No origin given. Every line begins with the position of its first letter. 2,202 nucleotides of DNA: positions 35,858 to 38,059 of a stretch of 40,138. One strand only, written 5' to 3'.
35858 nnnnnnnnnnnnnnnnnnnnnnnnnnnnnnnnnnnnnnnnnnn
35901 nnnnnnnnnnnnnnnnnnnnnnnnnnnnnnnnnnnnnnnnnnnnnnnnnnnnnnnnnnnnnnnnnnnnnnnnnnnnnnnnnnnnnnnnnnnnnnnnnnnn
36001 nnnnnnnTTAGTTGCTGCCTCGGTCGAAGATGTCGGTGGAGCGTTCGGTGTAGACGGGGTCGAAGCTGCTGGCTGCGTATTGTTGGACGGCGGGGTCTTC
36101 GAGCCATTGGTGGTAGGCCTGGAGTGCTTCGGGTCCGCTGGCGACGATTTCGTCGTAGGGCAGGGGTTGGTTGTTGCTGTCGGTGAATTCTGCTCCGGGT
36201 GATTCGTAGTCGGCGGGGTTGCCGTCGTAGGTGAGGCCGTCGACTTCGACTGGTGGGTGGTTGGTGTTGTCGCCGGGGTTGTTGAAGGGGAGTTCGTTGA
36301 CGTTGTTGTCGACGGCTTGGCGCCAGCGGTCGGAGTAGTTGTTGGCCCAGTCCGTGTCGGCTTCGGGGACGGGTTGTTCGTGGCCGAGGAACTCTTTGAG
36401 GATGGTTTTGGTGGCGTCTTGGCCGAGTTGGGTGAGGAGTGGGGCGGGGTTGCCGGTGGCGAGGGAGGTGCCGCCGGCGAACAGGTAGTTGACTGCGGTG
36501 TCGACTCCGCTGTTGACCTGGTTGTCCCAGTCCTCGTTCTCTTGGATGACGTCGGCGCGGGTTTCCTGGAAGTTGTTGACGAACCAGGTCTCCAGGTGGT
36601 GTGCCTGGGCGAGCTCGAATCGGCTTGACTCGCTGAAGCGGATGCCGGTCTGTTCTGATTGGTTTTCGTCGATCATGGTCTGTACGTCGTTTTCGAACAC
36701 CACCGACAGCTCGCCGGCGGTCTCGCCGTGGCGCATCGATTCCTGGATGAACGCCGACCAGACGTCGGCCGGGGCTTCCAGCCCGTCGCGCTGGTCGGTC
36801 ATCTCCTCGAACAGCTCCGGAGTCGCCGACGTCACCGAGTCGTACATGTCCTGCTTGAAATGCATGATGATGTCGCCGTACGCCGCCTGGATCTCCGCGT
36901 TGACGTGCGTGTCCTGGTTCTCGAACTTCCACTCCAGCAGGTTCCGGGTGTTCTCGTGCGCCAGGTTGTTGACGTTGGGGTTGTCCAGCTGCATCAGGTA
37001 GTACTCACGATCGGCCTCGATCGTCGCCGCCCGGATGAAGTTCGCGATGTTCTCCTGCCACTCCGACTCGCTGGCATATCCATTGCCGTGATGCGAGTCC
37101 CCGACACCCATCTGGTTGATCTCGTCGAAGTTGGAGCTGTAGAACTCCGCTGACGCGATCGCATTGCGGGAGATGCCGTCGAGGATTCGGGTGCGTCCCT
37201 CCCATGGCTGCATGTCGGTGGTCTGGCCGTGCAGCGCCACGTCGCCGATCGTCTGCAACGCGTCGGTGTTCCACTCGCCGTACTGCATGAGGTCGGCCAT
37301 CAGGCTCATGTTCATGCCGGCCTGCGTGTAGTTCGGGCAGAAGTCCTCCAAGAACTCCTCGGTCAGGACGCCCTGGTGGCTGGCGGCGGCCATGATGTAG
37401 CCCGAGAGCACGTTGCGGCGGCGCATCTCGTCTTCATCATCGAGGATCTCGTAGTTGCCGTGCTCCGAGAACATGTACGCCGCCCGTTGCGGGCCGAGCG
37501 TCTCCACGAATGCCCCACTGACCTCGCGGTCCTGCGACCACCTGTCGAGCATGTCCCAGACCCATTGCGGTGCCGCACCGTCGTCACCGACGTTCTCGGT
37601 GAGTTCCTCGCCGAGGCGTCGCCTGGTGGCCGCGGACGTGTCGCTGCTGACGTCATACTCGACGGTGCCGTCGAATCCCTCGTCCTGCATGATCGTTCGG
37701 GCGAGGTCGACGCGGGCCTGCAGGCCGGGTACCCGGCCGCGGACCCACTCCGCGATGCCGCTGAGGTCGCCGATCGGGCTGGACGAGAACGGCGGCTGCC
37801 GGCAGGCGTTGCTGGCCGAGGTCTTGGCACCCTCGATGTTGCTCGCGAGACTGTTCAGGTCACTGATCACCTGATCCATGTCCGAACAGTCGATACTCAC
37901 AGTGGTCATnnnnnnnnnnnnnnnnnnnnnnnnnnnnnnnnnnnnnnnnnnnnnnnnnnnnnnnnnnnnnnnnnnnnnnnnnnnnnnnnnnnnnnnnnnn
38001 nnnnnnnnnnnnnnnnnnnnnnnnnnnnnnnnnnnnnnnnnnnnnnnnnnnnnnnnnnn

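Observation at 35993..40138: Apparently identical direct repeat of at least 907 bp with a 3239-bp period: apparent tandem duplication of the acidic-effector gene plus a beta-propeller lipoprotein gene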

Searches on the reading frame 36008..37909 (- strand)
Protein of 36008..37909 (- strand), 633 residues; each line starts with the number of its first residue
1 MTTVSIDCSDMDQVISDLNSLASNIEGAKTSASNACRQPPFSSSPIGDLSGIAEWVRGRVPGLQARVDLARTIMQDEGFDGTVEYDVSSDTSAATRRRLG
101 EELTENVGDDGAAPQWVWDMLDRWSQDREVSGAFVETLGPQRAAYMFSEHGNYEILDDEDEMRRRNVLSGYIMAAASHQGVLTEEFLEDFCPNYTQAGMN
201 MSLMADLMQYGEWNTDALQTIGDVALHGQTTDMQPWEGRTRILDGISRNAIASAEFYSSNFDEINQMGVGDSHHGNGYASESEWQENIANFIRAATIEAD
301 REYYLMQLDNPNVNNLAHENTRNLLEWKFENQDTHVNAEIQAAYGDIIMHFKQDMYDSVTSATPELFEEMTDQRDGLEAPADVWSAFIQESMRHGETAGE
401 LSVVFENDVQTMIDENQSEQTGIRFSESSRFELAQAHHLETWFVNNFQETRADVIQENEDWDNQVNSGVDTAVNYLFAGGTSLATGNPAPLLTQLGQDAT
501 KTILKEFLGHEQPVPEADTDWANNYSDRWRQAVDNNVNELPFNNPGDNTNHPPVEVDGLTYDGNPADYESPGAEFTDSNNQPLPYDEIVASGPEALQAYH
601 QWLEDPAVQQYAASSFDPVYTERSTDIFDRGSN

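Call 8: search_protein_families(library=pfam, proteins=[window:36008-37909:-], max_evalue=0.01)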
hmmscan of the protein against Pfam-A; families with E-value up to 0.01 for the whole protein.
window:36008-37909:- (633 aa): 0 families

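Call 9: find_encoding_contigs(protein=window:36008-37909:-, flank=10000, max_places=10)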
Protein window:36008-37909:- (633 aa): no gene with exactly this product is on record in the collection.

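Call 10: find_related_loci(query=window:36008-37909:-, collection=genome_contigs, flank=10000)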
Query window:36008-37909:- (633 aa) in genome_contigs; peptide patterns used: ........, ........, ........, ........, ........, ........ (x = any residue, [..] = any of these).
20 stretches matched a pattern, but none encodes a relative of the query by tblastn (E <= 1e-3).

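Call 11: find_homologous_proteins(query=window:36008-37909:-)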
Query window:36008-37909:-: 8000 candidates shared short words with the query, none scored E <= 0.001.

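Call 31: predict_structure(protein=window:36008-37909:-)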
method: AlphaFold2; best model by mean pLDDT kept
length: 633 residues; sequences in the alignment: 1
mean_pLDDT: 42.5   pTM: 0.29
mean pLDDT of the five models: 42.5, 33.3, 32.8, 32.0, 29.5
residues with pLDDT >= 90: 0; 70-90: 13; 50-70: 120; < 50: 500
segments of 3 or more residues with pLDDT < 50: 1-95, 151-160, 192-550, 565-571, 607-633
pLDDT, mean of each block of 10 residues (from residue 1): 32 42 44 39 42 43 39 37 37 52 63 59 56 65 61 44 54 55 56 40 40 41 40 36 38 36 37 37 42 38 33 35 35 33 32 32 32 32 33 33 34 38 35 37 37 36 35 36 37 42 37 44 41 34 40 67 54 67 63 60 52 38 41 34
secondary structure, 60 per line:
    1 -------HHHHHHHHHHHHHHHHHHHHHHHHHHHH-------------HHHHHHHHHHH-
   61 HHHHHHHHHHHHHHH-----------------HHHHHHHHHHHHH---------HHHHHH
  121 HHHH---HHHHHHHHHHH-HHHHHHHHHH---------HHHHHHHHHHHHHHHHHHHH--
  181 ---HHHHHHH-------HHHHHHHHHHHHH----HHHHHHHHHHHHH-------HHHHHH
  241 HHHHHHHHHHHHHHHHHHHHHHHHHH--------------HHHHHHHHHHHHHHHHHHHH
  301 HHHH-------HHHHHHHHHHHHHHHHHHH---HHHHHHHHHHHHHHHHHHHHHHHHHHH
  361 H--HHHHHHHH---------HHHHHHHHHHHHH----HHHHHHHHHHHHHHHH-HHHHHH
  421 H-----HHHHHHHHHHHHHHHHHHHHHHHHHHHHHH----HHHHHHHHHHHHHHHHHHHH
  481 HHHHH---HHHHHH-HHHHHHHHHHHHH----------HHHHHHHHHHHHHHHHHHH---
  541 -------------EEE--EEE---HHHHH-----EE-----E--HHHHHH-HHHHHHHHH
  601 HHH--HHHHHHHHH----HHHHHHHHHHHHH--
elements in order: H8-35 H49-59 H61-75 H93-105 H115-124 H128-138 H140-149 H159-178 H184-190 H198-210 H215-227 H235-266 H281-304 H312-330 H334-361 H364-371 H381-393 H398-413 H415-421 H427-456 H461-485 H489-494 H496-508 H519-537 E554-556 E559-561 H565-569 H585-590 H592-603 H606-614 H619-631

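Call 34: search_protein_representatives(protein=window:36008-37909:-)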
Query: 633 residues. Proteins with E-value up to 0.001 (for the whole library): 74; up to 1e-10: 41; up to 1e-30: 15. The best 74 are listed.
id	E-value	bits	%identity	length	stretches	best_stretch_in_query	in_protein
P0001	4.3e-174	597.1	100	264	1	370-633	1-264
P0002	4.7e-130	451.6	47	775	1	97-613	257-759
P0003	3.8e-56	207.5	31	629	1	5-609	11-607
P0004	4.6e-54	200.6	32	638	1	6-620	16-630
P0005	1.4e-46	175.9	49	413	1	90-306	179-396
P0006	8.2e-41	156.8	31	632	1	5-617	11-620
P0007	1.2e-39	153.0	29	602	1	4-614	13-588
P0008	5.8e-39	150.7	29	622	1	32-615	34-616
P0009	1.1e-36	143.3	32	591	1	97-622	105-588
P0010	2.4e-36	142.1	27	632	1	3-612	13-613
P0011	4.8e-36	141.1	28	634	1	5-617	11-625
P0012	2.8e-35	138.6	31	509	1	5-386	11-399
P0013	1.4e-34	136.2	30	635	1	92-613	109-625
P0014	6.9e-34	134.0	40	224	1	392-611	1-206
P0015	8.7e-31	123.7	28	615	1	3-616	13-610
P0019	6.8e-25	104.2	30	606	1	6-301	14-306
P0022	5.8e-23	97.9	29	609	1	7-300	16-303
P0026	1.9e-18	83.0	29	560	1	39-325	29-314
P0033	2.0e-14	69.7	31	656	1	2-152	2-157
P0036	8.7e-13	64.3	28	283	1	354-614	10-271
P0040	7.1e-11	58.0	28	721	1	231-613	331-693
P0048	1.9e-08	49.9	35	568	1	1-166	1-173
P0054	6.5e-08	48.2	34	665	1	1-158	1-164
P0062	4.2e-06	42.2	30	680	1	1-201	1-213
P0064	1.6e-05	40.3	37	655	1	3-148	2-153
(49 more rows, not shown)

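Call 38: list_cluster_members(proteins=[P0001, P0002, P0003, P0004])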
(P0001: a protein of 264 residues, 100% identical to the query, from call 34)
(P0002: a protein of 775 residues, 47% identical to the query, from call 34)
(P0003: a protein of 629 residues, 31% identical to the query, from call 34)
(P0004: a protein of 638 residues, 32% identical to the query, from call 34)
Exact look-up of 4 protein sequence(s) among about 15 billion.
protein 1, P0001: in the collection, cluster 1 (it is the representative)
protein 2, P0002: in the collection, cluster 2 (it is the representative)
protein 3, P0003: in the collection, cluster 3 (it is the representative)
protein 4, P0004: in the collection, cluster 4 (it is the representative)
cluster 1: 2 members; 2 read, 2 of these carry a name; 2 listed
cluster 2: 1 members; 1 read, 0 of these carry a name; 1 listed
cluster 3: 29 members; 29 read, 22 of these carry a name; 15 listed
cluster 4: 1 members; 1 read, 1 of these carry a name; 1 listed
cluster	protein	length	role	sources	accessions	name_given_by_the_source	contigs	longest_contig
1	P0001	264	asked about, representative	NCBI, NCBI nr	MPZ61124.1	MAG: hypothetical protein GEU93_07480 [Propionibacteriales bacterium] | hypothetical protein [Propionibacteriales bacterium]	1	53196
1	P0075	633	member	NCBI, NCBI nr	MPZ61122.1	MAG: hypothetical protein GEU93_07470 [Propionibacteriales bacterium] | hypothetical protein [Propionibacteriales bacterium]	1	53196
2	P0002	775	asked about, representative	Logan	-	-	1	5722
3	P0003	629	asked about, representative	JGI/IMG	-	hypothetical protein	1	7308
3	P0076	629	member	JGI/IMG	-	hypothetical protein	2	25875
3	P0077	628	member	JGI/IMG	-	hypothetical protein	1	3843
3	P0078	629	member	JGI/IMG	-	hypothetical protein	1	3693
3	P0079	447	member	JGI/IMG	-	hypothetical protein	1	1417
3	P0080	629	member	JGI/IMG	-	hypothetical protein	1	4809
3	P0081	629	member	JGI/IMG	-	hypothetical protein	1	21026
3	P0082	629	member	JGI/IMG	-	hypothetical protein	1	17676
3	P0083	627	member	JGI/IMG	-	hypothetical protein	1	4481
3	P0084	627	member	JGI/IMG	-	hypothetical protein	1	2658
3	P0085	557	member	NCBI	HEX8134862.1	MAG TPA: hypothetical protein VF880_15710, partial [Actinomycetes bacterium]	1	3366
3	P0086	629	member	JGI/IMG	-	hypothetical protein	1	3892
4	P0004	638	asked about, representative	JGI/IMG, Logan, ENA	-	hypothetical protein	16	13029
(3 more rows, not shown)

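Call 40: search_protein_families(library=ncbifam, proteins=[window:36008-37909:-], max_evalue=0.1)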
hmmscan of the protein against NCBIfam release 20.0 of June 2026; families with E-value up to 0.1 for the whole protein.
window:36008-37909:- (633 aa): 0 families

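Call 43: find_encoding_contigs(protein=P0036, flank=10000, max_places=4)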
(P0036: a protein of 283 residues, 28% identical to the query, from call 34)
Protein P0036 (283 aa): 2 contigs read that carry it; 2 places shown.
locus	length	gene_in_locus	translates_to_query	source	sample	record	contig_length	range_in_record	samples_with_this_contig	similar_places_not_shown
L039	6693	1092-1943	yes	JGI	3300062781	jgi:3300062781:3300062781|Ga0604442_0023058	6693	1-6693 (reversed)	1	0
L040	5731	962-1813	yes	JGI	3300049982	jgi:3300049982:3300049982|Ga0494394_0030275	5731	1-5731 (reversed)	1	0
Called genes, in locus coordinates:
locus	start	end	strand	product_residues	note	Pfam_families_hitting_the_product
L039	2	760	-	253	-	?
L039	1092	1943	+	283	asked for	-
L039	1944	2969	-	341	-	-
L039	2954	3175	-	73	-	-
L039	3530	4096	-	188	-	PF00440:TetR_N, PF17754:TetR_C_14 (weak)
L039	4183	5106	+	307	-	PF01370:Epimerase, PF05368:NmrA, PF13460:NAD_binding_10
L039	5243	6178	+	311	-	PF00126:HTH_1, PF03466:LysR_substrate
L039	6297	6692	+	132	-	?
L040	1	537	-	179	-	?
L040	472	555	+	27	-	-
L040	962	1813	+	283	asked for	-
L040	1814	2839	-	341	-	-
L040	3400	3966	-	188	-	PF00440:TetR_N, PF17754:TetR_C_14 (weak)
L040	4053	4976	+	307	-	PF01370:Epimerase, PF05368:NmrA, PF13460:NAD_binding_10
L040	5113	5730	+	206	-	?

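Call 44: find_encoding_contigs(protein=P0002, flank=10000, max_places=4)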
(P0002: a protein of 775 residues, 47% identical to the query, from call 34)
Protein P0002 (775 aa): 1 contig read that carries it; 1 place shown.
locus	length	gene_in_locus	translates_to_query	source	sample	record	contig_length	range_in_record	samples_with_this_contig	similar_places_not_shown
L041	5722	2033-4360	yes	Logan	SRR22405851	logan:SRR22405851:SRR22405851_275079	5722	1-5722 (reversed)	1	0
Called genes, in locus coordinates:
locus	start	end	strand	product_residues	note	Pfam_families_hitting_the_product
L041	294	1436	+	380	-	-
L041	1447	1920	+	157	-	-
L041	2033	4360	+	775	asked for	-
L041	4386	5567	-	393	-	-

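Call 51: find_encoding_contigs(protein=window:36008-37822:-, flank=10000, max_places=10)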
Protein window:36008-37822:- (604 aa): no gene with exactly this product is on record in the collection.

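Call 59: search_protein_families(library=pfam, proteins=[L041:4386-5567:-, L039:1944-2969:-], max_evalue=10)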
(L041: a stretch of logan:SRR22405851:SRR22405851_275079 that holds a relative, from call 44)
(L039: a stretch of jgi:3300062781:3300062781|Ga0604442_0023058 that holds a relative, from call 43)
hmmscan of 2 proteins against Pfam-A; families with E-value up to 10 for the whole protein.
L041:4386-5567:- (393 aa): 3 families
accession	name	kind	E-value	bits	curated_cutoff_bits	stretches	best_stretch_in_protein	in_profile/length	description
PF01436.27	NHL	-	3.8e-05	24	20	2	84-102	2-20/28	NHL repeat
PF25021.1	TEN_NHL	-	0.0031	17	27.1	1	71-109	129-167/357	Teneurin NHL domain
PF19750.4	DUF6237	-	0.12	12.9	25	1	119-165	22-67/90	Family of unknown function (DUF6237)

L039:1944-2969:- (341 aa): 1 family
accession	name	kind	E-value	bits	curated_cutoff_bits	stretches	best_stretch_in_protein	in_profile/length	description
PF19717.4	DUF6212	-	0.047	13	26.4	1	294-323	142-171/395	Family of unknown function (DUF6212)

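Call 67: find_related_loci(query=A2, collection=metagenome_contigs, flank=8000)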
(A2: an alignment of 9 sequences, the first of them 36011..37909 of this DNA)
Query A2 (633 aa) in metagenome_contigs; peptide patterns used: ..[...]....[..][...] (x = any residue, [..] = any of these).
50 stretches matched a pattern; 13 encode a relative of the query (tblastn E <= 1e-3); 13 distinct loci.
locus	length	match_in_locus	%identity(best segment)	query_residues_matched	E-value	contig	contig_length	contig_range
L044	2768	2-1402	40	138-612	1e-104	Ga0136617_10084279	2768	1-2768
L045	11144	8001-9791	29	4-608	8e-68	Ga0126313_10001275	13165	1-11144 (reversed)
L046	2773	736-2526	28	4-608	1e-66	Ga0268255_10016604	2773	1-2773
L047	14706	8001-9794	29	4-608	2e-64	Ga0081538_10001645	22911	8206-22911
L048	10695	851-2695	29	4-618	6e-61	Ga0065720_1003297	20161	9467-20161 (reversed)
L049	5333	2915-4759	29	4-618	1e-54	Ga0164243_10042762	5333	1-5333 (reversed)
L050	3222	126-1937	27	4-617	1e-35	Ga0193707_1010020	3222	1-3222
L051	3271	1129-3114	25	1-608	9e-34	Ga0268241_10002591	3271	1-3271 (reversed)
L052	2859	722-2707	24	2-608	3e-33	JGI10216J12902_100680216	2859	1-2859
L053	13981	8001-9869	25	41-608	3e-31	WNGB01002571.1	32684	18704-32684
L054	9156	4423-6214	25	52-608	1e-24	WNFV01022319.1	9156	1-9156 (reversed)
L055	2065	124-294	47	550-608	9e-11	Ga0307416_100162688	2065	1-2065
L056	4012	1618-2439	24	335-608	2e-6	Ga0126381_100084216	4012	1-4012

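Call 70: predict_structure(alignment_id=A1)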
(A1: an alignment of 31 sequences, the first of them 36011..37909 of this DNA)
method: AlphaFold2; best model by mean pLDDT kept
length: 633 residues; sequences in the alignment: 31
mean_pLDDT: 79.0   pTM: 0.79
mean pLDDT of the five models: 79.0, 76.2, 75.8, 75.1, 72.8
residues with pLDDT >= 90: 226; 70-90: 239; 50-70: 98; < 50: 70
segments of 3 or more residues with pLDDT < 50: 1-3, 36-43, 83-90, 151-153, 275-277, 420-425, 483-487, 512-518, 540-545, 547-549, 620-633
pLDDT, mean of each block of 10 residues (from residue 1): 60 79 72 49 53 69 67 62 49 85 93 91 90 97 87 62 89 95 96 85 93 95 95 87 95 98 91 50 89 96 90 94 96 92 95 90 85 82 95 90 85 70 53 82 88 82 83 69 51 67 71 48 73 70 47 79 88 86 89 90 86 64 41 28
secondary structure, 60 per line:
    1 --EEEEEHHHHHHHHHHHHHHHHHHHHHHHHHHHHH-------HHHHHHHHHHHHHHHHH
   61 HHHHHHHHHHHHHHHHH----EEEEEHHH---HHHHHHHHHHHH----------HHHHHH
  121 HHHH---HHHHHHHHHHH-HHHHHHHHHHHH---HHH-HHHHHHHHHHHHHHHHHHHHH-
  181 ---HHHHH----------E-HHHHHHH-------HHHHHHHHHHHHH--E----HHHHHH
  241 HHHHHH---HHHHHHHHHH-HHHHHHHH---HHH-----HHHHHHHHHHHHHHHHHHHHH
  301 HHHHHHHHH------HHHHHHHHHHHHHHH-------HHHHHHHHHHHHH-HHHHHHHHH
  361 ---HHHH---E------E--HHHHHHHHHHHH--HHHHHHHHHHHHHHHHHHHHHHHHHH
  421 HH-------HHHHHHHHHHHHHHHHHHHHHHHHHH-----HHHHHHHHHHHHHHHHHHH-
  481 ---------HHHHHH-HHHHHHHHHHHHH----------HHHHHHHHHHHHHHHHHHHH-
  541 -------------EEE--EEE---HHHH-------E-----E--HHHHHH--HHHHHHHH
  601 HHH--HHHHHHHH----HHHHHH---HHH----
elements in order (helices of 4 or more, strands of 3 or more residues): E3-7 H8-36 H44-77 E82-86 H93-104 H115-124 H128-138 H140-151 H159-179 H184-188 H201-207 H215-227 H235-246 H250-259 H261-268 H280-309 H316-330 H338-350 H352-360 H364-367 H381-392 H395-422 H430-455 H461-479 H490-495 H497-509 H520-539 E554-556 E559-561 H565-568 H585-590 H593-603 H606-613 H618-623
